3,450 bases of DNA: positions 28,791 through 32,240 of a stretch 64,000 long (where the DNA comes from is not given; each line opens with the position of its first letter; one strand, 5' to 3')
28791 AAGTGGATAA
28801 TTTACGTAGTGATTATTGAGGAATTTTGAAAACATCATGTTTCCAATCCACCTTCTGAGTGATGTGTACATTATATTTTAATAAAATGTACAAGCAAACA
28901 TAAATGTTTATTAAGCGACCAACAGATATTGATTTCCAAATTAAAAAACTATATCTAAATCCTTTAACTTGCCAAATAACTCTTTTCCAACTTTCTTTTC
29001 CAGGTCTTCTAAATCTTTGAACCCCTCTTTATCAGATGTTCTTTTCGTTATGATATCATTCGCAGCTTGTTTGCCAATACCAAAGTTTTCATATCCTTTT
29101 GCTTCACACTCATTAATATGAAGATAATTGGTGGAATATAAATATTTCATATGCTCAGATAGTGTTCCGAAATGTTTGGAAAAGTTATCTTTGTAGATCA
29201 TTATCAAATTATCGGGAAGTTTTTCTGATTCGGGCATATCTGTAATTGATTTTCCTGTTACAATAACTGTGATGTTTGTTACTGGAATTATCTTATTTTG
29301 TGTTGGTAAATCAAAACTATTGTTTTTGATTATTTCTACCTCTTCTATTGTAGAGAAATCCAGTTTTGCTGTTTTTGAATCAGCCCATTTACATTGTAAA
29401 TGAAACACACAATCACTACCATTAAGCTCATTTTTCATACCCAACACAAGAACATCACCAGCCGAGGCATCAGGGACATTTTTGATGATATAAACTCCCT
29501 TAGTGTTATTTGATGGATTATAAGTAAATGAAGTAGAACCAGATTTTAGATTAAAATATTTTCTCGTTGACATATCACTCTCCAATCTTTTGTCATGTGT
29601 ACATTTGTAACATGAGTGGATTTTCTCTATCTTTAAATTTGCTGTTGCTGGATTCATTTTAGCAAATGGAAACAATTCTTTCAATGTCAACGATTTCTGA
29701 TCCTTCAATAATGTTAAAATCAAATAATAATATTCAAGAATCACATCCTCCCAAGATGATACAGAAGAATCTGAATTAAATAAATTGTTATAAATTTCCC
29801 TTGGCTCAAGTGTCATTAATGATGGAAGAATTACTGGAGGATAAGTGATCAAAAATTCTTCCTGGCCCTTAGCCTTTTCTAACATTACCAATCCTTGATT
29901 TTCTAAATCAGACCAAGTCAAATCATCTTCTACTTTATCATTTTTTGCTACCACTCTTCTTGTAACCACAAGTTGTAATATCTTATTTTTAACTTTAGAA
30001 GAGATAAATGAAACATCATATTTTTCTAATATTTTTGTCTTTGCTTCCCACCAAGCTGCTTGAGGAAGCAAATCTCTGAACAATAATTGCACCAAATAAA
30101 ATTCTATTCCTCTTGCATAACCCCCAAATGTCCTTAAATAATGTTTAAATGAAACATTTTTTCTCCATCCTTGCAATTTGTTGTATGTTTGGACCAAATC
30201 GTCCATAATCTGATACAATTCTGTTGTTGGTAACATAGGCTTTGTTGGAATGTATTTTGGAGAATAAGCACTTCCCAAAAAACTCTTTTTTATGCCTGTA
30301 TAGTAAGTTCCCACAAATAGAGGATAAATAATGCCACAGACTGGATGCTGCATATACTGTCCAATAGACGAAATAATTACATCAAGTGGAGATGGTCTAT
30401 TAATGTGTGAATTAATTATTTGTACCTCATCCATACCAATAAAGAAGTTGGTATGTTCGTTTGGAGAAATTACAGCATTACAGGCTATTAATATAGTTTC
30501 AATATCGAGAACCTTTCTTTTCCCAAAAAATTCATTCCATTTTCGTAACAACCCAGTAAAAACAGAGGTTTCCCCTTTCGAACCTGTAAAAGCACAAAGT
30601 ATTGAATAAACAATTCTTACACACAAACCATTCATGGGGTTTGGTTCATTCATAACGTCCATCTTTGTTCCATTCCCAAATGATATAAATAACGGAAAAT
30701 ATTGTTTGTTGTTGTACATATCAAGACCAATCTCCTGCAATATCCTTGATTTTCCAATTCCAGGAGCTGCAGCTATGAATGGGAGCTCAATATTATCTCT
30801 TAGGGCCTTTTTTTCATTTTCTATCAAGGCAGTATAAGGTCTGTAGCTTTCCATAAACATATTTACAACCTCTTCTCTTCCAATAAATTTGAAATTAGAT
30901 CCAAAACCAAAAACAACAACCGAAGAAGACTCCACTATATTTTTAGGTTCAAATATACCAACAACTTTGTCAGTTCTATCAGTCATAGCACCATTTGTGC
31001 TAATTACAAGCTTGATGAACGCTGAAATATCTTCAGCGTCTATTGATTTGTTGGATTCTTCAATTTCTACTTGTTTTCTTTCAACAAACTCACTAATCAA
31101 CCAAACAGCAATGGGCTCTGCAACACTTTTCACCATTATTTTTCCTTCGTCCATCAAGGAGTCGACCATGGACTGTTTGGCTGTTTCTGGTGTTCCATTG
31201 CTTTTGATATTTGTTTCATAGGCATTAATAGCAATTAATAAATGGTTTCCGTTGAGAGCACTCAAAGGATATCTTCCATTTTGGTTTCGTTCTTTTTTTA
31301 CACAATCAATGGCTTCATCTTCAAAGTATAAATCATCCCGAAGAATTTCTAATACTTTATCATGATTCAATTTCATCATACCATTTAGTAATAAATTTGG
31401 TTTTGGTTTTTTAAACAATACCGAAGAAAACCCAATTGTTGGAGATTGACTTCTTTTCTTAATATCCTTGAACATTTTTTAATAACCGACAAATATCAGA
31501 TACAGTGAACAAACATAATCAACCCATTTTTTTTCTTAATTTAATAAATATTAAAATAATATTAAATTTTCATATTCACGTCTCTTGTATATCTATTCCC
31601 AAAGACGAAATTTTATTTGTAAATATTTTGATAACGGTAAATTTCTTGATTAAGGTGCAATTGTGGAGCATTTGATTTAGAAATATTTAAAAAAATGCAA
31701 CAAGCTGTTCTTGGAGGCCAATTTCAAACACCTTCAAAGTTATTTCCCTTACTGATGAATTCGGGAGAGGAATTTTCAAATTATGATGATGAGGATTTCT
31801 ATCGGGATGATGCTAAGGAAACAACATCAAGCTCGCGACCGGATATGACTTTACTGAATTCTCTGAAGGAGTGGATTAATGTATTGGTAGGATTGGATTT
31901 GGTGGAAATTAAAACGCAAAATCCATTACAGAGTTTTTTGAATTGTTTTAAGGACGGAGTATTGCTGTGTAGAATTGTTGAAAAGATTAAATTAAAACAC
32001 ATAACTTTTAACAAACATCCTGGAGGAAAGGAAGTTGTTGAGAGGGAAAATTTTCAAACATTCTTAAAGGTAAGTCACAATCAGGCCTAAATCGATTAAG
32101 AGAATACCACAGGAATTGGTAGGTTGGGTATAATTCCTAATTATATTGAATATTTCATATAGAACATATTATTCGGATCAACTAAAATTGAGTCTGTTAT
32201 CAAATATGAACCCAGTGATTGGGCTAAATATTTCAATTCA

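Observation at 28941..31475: Orphan 844-aa P-loop NTPase with a helix-hairpin-helix tail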

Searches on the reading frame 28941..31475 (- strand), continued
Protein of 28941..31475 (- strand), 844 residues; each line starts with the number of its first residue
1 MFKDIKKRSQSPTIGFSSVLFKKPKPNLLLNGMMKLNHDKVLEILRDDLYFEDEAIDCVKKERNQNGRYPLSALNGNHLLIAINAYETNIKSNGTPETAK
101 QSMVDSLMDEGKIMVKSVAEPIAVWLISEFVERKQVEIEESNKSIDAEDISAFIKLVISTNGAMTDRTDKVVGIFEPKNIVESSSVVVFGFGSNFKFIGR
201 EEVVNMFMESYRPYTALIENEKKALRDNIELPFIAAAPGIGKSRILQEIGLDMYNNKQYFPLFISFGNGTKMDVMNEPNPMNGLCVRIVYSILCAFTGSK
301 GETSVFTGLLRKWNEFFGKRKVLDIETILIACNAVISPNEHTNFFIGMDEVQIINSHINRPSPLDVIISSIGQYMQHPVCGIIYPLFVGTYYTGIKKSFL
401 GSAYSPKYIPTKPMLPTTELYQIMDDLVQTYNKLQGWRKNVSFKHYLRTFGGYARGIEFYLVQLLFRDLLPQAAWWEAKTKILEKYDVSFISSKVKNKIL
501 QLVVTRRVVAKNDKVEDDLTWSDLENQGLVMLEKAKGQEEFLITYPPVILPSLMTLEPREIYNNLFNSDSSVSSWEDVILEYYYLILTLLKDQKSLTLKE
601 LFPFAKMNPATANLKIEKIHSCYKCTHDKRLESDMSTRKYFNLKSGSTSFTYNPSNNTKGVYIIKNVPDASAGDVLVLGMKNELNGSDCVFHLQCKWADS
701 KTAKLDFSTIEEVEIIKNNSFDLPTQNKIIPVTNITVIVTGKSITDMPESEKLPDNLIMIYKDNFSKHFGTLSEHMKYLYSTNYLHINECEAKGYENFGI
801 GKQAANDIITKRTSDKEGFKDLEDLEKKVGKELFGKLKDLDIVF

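Call 79: list_cluster_members(proteins=[P0054, P0050, P0051, P0042, P0045, P0052, P0063, P0032, P0034, P0038])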
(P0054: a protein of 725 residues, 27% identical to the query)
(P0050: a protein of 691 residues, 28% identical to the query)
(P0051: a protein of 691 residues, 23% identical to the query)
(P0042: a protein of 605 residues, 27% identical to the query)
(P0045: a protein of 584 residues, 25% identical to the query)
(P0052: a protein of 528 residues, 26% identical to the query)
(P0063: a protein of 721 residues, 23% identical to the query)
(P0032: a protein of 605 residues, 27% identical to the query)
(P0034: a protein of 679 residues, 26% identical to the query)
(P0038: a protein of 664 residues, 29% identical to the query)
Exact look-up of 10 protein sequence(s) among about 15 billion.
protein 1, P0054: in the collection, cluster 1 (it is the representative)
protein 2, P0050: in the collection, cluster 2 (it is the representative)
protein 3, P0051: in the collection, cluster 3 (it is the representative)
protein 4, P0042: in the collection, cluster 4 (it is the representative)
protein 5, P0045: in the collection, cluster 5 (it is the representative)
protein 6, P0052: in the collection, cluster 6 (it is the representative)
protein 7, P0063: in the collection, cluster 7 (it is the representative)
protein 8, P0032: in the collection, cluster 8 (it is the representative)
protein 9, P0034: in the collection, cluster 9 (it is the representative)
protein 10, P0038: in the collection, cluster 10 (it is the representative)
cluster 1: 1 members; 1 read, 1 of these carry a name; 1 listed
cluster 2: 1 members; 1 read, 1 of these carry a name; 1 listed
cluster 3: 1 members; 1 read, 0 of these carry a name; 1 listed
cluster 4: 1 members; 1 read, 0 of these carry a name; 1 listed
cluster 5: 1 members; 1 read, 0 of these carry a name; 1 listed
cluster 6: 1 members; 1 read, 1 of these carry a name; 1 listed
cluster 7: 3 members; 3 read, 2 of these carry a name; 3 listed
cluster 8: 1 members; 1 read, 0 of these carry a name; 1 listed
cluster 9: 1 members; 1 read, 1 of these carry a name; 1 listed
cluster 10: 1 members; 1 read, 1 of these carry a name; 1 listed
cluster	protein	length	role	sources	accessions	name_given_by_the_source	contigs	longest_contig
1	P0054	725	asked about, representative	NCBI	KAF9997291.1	hypothetical protein BGZ65_007124, partial [Modicella reniformis]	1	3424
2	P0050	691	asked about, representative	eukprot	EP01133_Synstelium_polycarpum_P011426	gene11426-13318_t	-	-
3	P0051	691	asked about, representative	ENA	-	-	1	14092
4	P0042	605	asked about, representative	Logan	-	-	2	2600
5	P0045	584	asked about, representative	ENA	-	-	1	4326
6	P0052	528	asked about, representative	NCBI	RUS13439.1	hypothetical protein BC937DRAFT_95336, partial [Endogone sp. FLAS-F59071]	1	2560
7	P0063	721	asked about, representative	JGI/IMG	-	hypothetical protein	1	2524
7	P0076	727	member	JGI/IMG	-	hypothetical protein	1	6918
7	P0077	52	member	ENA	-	-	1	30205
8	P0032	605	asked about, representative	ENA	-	-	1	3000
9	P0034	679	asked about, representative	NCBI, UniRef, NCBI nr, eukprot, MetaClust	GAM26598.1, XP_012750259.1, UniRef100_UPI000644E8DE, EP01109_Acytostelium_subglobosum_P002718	hypothetical protein SAMD00019534_097730 [Acytostelium subglobosum LB1] | hypothetical protein n=1 Tax=Acytostelium subglobosum LB1 TaxID=1410327 ... | XP_012750259.1 hypothetical protein SAMD00019534_097730 [Acytostelium subglobosum LB1]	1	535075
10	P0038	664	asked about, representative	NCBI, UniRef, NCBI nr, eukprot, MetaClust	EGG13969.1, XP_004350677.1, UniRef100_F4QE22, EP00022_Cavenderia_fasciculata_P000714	hypothetical protein DFA_11730 [Cavenderia fasciculata] | Crinkler family protein n=1 Tax=Cavenderia fasciculata TaxID=261658 RepID=F4QE22_CACFS | uncharacterized protein DFA_11730 [Cavenderia fasciculata]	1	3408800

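Call 91: fold_search(model_id=the predicted structure, library=viral)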
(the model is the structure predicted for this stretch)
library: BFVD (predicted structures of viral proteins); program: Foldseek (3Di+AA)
matches with E <= 10: 854; with E <= 0.001: 18
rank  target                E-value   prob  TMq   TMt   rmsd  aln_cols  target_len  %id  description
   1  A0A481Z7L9            2.5e-09  1.00  0.26  0.34  17.3       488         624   14  Uncharacterized protein [Pithovirus LCPAC104]
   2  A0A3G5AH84            5.0e-06  1.00  0.25  0.38  10.5       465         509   14  Uncharacterized protein [Sylvanvirus sp.]
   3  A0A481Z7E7            1.5e-05  1.00  0.22  0.46  22.6       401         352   14  ATPase domain protein [Pithovirus LCPAC104]
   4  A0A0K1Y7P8            1.6e-05  1.00  0.19  0.24  20.6       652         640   12  (no name in the UniProt tables at hand)
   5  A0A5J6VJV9            2.5e-05  1.00  0.20  0.27  18.0       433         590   13  Peptidase family M41 [Megaviridae environmental sample]
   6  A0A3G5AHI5            4.3e-05  1.00  0.25  0.37  14.3       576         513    9  Uncharacterized protein [Sylvanvirus sp.]
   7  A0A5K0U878            8.1e-05  1.00  0.23  0.30  17.1       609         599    9  CYFA0S28e00188g1_1 [Yasminevirus sp. GU-2018]
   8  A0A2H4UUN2            9.0e-05  1.00  0.17  0.26  25.4       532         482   11  ATP-dependent Lon protease [Bodo saltans virus]
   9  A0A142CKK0            2.3e-04  0.97  0.17  0.16  26.4       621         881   13  (no name in the UniProt tables at hand)
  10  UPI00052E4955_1       3.1e-04  0.84  0.17  0.12  29.2       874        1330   10  (no name look-up for this kind of identifier)
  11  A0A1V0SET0            3.7e-04  1.00  0.18  0.33  17.5       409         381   16  AAA family ATPase [Hokovirus HKV1]
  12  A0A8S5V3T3            3.9e-04  0.99  0.20  0.21  22.4       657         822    9  NLR family CARD domain-containing protein-inhibition, Muti-domain, Innate Immunity, Phosphorylation [Siphoviridae sp. cteDy1]
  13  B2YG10                5.5e-04  0.99  0.17  0.26  21.1       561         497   13  Putative vacuolar sorting ATPase [Musca hytrovirus(isolate Musca domestica/United States/Boucias/-)]
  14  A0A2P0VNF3            6.4e-04  1.00  0.20  0.39   6.1       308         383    8  AAA family ATPase [Tetraselmis virus 1]
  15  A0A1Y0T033            7.8e-04  1.00  0.14  0.31  13.9       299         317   11  DNA replication protein [Pseudomonas phage Skulduggery]
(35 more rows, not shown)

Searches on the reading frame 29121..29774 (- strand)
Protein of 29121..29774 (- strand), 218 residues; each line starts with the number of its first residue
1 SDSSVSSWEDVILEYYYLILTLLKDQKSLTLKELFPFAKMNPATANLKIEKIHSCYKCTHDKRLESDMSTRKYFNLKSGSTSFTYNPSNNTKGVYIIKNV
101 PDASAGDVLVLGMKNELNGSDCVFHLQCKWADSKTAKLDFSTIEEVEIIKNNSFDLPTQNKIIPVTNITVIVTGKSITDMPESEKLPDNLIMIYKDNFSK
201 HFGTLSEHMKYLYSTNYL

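Call 71: search_solved_structures(query=A5, max_evalue=10, show_alignments=3)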
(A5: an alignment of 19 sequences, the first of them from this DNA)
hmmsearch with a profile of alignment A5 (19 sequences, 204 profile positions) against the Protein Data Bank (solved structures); distinct sequences matched with E-value up to 10: 7.
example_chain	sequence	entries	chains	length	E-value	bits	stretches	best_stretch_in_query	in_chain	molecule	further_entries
3ma9_A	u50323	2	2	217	0.16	14.5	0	6-46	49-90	Transmembrane glycoprotein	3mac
2cmr_A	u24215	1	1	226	0.18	14.3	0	6-46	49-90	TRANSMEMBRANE GLYCOPROTEIN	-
2xra_A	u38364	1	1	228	0.19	14.3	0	6-46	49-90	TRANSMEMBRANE PROTEIN GP41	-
3o3x_A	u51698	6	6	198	0.2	14.2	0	7-51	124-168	gp41-5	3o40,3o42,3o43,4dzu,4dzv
8ard_A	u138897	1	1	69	0.64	12.6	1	109-143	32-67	Unconventional myosin-VI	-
3vgy_D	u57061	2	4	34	4.3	9.9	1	1-28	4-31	CP32M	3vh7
3w19_D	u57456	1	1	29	6.2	9.3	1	2-27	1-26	fusion inhibitor CP32M-2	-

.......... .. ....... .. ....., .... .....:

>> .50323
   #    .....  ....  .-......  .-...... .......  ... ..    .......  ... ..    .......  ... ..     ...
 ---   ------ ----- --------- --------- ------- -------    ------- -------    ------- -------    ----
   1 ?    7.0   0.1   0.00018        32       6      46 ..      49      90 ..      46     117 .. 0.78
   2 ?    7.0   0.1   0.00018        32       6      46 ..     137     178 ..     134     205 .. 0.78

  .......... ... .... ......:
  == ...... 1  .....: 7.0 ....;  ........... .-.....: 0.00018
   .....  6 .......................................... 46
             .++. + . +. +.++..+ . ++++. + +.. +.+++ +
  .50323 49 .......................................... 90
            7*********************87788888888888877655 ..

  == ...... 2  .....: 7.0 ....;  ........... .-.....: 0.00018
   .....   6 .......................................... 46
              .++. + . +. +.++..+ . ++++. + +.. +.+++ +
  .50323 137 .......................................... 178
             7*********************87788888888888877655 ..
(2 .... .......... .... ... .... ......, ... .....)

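Call 72: search_protein_families(library=pfam, alignment_id=A5, max_evalue=5)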
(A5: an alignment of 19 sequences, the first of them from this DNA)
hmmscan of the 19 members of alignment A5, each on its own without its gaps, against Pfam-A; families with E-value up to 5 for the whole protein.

A. member 1, seq(218 aa): 2 families
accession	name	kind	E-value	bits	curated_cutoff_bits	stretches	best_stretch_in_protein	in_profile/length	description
PF01047.28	MarR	-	0.097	13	24.6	1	17-46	6-35/59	MarR family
PF22815.2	CatAgl_D1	-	0.14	12.6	27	1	64-109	30-75/159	Alpha-1,3-glucanase catalytic domain D1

B. families by the number of members that match (of 19 scanned): 10 families
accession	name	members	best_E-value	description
PF08130.16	Antimicrobial18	1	0.058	Type A lantibiotic family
PF21779.2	DUF6874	1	0.065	Family of unknown function (DUF6874)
PF22099.1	MRS2-like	1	0.067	Magnesium transporter MRS2-like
PF24311.1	THSD1_D3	1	0.081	THSD1 third Ig-like domain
PF01047.28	MarR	1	0.097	MarR family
PF21108.3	MDN1_4th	1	0.13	Midasin AAA+ ATPase lid domain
PF06924.17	DUF1281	1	0.13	Protein of unknown function (DUF1281)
PF22815.2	CatAgl_D1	1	0.14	Alpha-1,3-glucanase catalytic domain D1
PF20545.3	DUF6759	1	0.18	Domain of unknown function (DUF6759)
PF04016.18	DUF364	1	0.21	Putative heavy-metal chelation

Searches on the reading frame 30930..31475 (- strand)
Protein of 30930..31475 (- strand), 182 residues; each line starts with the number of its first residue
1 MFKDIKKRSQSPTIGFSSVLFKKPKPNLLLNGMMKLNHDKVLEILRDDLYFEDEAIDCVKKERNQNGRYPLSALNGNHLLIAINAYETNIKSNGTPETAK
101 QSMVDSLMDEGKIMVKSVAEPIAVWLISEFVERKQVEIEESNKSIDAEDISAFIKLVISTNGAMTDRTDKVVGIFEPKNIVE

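Call 83: search_protein_families(library=pfam, proteins=[window:30930-31475:-], max_evalue=5)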
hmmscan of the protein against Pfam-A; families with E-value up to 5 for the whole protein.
seq(182 aa): 1 family
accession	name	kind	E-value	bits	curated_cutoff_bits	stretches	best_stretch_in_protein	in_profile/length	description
PF05242.16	GLYCAM-1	-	0.012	16.1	25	1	42-113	37-106/135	Glycosylation-dependent cell adhesion molecule 1 (GlyCAM-1)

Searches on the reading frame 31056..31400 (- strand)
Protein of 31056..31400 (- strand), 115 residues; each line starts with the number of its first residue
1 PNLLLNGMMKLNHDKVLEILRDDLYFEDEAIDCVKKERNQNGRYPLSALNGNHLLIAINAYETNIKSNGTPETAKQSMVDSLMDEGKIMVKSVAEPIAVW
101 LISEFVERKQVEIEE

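Call 76: search_solved_structures(query=A6, max_evalue=10, show_alignments=2)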
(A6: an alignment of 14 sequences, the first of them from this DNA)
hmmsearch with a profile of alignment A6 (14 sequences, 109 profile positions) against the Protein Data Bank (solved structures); distinct sequences matched with E-value up to 10: 4.
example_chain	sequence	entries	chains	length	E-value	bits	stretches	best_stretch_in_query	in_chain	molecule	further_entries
9nhh_A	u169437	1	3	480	0.31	14.5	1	4-62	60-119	AMC016v4.2 envelope glycoprotein gp120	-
7rso_A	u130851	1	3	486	0.32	14.4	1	4-62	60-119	AMC016 gp120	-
9nhi_A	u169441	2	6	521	0.35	14.3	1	4-62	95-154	AMC016 v4.2 gp120 | AMC016 v4.2 envelope glycoprotein gp120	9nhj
2rgw_A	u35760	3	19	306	0.4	14.1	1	5-78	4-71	Aspartate carbamoyltransferase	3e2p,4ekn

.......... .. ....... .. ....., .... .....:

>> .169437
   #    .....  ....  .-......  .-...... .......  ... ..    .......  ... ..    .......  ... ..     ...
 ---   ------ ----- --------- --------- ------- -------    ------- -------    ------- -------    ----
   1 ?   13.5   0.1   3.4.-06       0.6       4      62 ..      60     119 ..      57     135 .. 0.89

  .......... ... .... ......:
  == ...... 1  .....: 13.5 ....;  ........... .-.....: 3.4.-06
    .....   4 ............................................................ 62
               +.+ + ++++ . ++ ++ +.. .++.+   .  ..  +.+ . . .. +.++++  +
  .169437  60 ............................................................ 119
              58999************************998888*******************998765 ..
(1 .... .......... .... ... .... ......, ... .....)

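Call 84: find_homologous_proteins(query=A6, max_evalue=0.001)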
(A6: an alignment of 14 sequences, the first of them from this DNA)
Query A6 (14 sequences) (115 aa, profile of the alignment): 3 proteins with E <= 0.001 among 896 candidates.
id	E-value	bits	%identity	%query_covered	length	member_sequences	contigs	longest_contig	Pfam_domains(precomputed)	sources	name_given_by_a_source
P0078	3.7e-24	103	37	100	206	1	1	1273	-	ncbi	-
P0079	1.9e-10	59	29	18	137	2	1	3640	-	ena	-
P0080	1.8e-4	39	-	-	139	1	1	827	-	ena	-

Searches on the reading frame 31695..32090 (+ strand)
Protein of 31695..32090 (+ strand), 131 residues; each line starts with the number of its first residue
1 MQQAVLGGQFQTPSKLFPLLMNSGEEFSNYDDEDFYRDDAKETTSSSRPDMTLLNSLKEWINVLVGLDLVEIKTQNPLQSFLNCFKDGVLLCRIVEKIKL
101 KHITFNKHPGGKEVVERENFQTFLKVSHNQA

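Call 42: search_protein_families(library=pfam, proteins=[window:31695-32090:+], max_evalue=0.001)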
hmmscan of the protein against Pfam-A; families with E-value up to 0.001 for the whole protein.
window:31695-32090:+ (131 aa): 1 family
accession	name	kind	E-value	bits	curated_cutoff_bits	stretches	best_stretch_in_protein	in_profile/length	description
PF00307.36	CH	-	3.3e-08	34.1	26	1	56-128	6-73/109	Calponin homology (CH) domain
